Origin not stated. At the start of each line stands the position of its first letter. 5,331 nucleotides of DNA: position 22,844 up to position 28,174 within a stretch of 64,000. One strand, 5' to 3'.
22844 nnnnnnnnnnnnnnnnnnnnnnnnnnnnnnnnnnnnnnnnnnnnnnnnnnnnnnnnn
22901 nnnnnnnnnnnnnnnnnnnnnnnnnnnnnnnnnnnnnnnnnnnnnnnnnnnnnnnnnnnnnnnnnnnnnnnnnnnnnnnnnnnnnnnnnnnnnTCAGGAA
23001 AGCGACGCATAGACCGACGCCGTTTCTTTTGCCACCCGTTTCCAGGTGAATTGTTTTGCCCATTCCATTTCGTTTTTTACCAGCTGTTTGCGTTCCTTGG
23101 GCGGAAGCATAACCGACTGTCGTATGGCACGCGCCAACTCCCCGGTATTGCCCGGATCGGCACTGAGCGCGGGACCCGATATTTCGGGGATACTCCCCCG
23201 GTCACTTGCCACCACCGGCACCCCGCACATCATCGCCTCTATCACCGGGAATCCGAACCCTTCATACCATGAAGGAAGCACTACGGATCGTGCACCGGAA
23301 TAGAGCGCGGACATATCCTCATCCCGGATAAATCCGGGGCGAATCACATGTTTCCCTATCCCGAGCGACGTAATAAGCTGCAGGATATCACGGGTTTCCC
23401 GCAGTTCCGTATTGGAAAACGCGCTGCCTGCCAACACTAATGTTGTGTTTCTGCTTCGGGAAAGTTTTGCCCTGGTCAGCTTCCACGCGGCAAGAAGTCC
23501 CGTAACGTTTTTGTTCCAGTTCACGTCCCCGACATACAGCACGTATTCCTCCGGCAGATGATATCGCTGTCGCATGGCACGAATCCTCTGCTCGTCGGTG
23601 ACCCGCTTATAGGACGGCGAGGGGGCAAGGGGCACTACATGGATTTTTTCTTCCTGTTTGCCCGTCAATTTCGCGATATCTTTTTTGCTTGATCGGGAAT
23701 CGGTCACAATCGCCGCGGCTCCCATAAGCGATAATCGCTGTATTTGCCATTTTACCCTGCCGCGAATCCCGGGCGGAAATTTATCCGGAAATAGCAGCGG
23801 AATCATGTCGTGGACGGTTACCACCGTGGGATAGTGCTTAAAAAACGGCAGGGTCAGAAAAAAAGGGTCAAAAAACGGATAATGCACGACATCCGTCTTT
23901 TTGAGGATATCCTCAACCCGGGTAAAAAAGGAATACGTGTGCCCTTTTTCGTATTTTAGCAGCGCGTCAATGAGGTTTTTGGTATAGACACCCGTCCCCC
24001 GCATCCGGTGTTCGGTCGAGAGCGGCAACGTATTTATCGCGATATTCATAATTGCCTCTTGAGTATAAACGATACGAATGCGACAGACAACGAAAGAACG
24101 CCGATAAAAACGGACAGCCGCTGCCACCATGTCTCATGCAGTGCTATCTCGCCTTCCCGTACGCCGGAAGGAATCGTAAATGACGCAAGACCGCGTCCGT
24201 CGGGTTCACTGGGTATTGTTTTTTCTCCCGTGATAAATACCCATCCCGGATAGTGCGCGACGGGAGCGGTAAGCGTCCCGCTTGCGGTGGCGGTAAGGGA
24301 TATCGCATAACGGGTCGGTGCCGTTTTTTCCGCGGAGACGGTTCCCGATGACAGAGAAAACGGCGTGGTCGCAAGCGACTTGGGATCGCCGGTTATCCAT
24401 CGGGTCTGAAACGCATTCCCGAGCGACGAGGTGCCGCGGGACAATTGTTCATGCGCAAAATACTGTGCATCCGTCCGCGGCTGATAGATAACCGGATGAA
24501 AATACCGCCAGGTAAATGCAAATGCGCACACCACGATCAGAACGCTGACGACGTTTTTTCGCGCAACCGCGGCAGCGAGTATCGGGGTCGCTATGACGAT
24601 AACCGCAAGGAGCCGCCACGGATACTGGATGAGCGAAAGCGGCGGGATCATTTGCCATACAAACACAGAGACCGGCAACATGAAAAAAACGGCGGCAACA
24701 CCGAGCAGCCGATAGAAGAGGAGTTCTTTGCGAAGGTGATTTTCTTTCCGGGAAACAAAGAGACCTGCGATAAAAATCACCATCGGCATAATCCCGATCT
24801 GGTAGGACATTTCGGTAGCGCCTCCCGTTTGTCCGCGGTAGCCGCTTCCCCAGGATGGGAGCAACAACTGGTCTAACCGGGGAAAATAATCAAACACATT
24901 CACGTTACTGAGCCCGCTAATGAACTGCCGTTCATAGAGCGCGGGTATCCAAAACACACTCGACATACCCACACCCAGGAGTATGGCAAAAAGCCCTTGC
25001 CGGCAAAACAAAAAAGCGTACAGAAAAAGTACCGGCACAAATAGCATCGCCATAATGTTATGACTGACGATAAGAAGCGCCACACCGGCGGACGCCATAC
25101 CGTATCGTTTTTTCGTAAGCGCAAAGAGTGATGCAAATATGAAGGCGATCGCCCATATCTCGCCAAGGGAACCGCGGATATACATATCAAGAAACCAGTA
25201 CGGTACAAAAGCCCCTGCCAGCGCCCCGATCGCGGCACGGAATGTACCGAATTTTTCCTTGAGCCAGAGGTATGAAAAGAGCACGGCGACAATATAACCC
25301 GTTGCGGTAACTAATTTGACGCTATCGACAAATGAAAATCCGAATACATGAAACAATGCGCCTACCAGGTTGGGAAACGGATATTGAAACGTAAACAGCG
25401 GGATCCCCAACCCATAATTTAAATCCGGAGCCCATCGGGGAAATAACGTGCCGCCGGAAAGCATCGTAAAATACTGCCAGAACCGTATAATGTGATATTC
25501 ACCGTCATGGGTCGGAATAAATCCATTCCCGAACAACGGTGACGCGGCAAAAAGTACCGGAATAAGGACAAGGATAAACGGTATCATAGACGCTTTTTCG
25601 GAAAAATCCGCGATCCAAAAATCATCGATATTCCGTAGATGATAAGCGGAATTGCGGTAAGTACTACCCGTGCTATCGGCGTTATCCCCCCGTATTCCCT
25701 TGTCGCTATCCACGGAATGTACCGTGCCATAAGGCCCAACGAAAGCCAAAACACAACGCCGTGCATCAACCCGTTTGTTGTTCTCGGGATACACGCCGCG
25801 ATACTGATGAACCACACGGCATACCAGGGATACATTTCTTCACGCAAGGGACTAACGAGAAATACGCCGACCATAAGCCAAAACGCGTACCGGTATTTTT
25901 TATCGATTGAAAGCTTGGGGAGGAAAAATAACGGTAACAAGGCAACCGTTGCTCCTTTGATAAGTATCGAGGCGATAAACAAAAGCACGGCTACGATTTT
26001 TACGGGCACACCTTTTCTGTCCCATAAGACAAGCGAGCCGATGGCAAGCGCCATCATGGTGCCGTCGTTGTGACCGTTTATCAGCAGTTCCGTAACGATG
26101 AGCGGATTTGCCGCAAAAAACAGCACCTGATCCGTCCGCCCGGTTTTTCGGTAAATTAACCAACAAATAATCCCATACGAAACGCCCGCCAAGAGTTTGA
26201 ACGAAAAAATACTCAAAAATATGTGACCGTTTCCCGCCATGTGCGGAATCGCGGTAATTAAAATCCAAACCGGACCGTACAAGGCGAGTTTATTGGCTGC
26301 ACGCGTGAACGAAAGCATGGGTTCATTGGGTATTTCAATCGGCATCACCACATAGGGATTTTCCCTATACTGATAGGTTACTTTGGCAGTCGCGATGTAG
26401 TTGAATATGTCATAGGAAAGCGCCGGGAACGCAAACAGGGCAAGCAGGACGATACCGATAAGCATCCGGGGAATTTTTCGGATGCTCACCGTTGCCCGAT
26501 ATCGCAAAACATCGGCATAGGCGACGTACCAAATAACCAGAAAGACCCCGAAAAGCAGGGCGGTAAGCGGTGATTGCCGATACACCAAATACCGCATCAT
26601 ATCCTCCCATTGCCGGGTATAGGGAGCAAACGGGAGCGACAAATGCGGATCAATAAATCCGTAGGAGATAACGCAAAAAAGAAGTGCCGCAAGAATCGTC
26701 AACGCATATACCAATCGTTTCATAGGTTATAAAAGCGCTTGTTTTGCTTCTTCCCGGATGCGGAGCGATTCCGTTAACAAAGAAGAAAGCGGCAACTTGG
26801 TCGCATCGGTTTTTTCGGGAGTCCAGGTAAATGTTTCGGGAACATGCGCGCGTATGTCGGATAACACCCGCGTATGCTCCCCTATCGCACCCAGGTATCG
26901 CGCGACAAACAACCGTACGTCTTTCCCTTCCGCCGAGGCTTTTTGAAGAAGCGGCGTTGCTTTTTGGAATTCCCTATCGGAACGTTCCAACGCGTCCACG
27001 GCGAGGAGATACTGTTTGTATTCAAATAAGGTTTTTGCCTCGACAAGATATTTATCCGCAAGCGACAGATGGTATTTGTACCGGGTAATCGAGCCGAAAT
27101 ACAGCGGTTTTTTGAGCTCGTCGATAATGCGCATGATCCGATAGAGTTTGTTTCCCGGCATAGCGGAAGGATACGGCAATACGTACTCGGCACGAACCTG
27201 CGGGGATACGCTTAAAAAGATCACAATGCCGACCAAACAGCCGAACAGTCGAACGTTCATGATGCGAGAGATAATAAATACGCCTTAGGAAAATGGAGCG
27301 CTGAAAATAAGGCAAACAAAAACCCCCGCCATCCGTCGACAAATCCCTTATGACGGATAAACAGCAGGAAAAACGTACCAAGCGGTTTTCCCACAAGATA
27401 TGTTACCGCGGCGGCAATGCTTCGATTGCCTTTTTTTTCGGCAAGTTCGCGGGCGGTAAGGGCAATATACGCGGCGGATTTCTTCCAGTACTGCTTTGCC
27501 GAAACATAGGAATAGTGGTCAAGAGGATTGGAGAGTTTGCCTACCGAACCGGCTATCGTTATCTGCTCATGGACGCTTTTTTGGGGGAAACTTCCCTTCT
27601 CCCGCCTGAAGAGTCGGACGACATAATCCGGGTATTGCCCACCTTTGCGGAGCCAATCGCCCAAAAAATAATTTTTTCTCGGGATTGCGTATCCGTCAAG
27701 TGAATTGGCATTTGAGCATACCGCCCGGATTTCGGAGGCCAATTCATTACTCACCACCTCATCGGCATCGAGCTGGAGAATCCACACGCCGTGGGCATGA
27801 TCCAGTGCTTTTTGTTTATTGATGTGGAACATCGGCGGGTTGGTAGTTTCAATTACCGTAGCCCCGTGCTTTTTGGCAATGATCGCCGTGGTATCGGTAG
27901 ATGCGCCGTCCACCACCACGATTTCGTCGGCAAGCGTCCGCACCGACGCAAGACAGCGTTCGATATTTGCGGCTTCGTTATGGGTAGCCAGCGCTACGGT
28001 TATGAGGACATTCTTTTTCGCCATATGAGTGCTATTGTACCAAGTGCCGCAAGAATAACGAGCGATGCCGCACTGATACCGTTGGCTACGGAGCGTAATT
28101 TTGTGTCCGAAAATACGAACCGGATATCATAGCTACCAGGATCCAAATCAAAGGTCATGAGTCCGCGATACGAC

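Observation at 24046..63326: Five-member paralog family with conserved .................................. motifs sharing a C-terminal module with YfhO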

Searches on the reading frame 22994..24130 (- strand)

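Call 25: search_protein_families(library=pfam, proteins=[window:22994-24130:-], max_evalue=0.001)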
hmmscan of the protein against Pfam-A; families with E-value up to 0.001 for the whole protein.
window:22994-24130:- (378 aa): 6 families
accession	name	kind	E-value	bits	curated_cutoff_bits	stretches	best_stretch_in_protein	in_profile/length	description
PF00534.26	Glycos_transf_1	-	1.1e-28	100.3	26.4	1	193-354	14-169/172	Glycosyl transferases group 1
PF13692.12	Glyco_trans_1_4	-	9.6e-26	91.2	27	1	196-338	3-138/142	Glycosyl transferases group 1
PF13439.12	Glyco_transf_4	-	2.6e-12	47.5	28.5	1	56-167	48-163/170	Glycosyltransferase Family 4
PF20706.3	GT4-conflict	-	6.1e-10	39.1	26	1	162-367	171-382/385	Family 4 Glycosyltransferase in conflict systems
PF13579.12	Glyco_trans_4_4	-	6.2e-06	27.1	29.7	1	78-168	71-157/158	Glycosyl transferase 4-like domain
PF13524.12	Glyco_trans_1_2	-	0.00026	21.4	25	1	261-369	28-141/144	Glycosyl transferase-like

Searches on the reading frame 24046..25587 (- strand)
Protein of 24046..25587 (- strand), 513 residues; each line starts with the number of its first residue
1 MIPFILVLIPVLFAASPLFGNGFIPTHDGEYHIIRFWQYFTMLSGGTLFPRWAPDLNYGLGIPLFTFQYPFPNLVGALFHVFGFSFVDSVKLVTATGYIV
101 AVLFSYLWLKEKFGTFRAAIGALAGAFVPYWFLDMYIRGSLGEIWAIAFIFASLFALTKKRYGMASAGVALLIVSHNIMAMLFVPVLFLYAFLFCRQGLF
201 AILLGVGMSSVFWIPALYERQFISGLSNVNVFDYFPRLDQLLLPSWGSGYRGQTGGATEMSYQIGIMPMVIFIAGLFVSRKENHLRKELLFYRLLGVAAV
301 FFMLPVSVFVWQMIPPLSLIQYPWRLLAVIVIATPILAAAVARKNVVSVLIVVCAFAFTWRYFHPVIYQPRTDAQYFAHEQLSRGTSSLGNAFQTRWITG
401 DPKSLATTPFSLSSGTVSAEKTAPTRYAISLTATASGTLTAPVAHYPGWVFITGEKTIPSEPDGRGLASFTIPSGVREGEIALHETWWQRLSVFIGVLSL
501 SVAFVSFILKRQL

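Call 4: search_protein_families(library=pfam, proteins=[window:24046-25587:-], max_evalue=1)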
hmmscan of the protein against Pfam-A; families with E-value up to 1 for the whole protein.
window:24046-25587:- (513 aa): 0 families

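Call 7: search_protein_families(library=ncbifam, proteins=[window:24046-25587:-], max_evalue=0.1)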
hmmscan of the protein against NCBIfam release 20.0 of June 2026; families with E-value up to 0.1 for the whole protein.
window:24046-25587:- (513 aa): 0 families

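Call 65: search_protein_representatives(alignment_id=A1)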
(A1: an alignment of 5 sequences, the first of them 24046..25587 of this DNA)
Query: 5 sequences, 536 profile positions. Proteins with E-value up to 0.001 (for the whole library): 20590; up to 1e-10: 14303; up to 1e-30: 6946. The best 150 are listed.
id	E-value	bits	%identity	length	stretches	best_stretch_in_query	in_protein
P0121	2.5e-233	792.0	-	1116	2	9-532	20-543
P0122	3.6e-198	675.9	-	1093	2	3-534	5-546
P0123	9.1e-182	621.8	-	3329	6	4-521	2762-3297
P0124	1.3e-163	561.9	-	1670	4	9-525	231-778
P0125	1.4e-162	558.4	-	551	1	5-532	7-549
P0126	1.2e-151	522.4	-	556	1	4-525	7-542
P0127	6.5e-146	503.5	-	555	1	6-530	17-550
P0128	9.5e-144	496.3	-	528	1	1-529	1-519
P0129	5.7e-143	493.8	-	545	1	5-528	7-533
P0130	1.8e-141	488.8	-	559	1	8-528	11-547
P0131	5.2e-140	484.0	-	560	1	6-527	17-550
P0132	2.3e-137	475.3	-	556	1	8-530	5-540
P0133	2.5e-137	475.2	-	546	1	2-522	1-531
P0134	3.8e-137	474.5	-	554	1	2-528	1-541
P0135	2.7e-136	471.7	-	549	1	5-528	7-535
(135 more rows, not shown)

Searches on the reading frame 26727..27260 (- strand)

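Call 25: search_protein_families(library=pfam, proteins=[window:26727-27260:-], max_evalue=0.001)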
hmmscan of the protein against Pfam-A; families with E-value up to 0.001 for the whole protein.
window:26727-27260:- (177 aa): 1 family
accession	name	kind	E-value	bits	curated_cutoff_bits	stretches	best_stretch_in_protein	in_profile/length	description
PF18915.5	DUF5667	-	1.8e-08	35.1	27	1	33-142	2-98/99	Domain of unknown function (DUF5667)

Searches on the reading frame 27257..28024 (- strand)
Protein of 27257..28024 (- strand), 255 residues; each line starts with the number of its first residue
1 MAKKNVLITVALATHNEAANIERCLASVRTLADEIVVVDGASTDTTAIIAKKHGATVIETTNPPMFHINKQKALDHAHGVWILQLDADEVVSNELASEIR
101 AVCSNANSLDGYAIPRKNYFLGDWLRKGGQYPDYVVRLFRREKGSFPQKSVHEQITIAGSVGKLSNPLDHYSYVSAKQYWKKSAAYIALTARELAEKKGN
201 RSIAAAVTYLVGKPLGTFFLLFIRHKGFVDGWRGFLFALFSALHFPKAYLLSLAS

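Call 25: search_protein_families(library=pfam, proteins=[window:27257-28024:-], max_evalue=0.001)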
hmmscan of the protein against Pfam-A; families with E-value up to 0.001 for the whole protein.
window:27257-28024:- (255 aa): 2 families
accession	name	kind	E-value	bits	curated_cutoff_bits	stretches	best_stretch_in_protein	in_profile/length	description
PF00535.33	Glycos_transf_2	-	4.7e-17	62.9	23.3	1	10-122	2-123/168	Glycosyl transferase family 2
PF13704.12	Glyco_tranf_2_4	-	1.9e-07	31.9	27.5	1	15-100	1-95/98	Glycosyl transferase family 2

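Call 26: search_protein_families(library=ncbifam, proteins=[window:27257-28024:-], max_evalue=0.001)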
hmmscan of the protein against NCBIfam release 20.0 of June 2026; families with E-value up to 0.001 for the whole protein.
window:27257-28024:- (255 aa): 10 families
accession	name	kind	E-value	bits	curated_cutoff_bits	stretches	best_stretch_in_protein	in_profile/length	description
TIGR04283.1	glyco_like_mftF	equivalog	7e-12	45.4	182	1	9-108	2-102/221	TIGR04283 family arsenosugar biosynthesis glycosyltransferase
TIGR04195.1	S_glycosyl_SunS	equivalog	5.5e-10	38.7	350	1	8-103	59-155/421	SunS family peptide S-glycosyltransferase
NF010496.0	PRK13915.1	equivalog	2.6e-09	36.6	262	1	2-61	27-92/307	glucosyl-3-phosphoglycerate synthase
NF041391.1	DPhHxTase_Halo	equivalog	3.2e-08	32.8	375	1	13-92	2-82/213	dolichyl-phosphate hexose transferase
TIGR04182.1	glyco_TIGR04182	equivalog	7.6e-08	32.1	325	1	8-91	2-85/293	S-layer glycoprotein N-glycosyltransferase AglJ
NF058614.1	PPMAGASynPpgS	equivalog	2.2e-05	24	370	1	11-59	5-53/226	polyprenyl-phospho-N-acetylgalactosaminyl synthase PpgS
NF047683.1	TeichurnBiosyTuaG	equivalog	7.5e-05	22.5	400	1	1-95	1-104/252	teichuronic acid biosynthesis protein TuaG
NF007482.0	PRK10073.1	equivalog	0.00052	19.1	423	1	3-103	3-110/334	glycosyltransferase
TIGR03965.1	mycofact_glyco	equivalog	0.00056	18.9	280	0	8-57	76-133/467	mycofactocin biosynthesis glycosyltransferase MftF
NF038302.1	EPS_HpsE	equivalog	0.00086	18.4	300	0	8-95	3-103/307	hormogonium polysaccharide biosynthesis glycosyltransferase HpsE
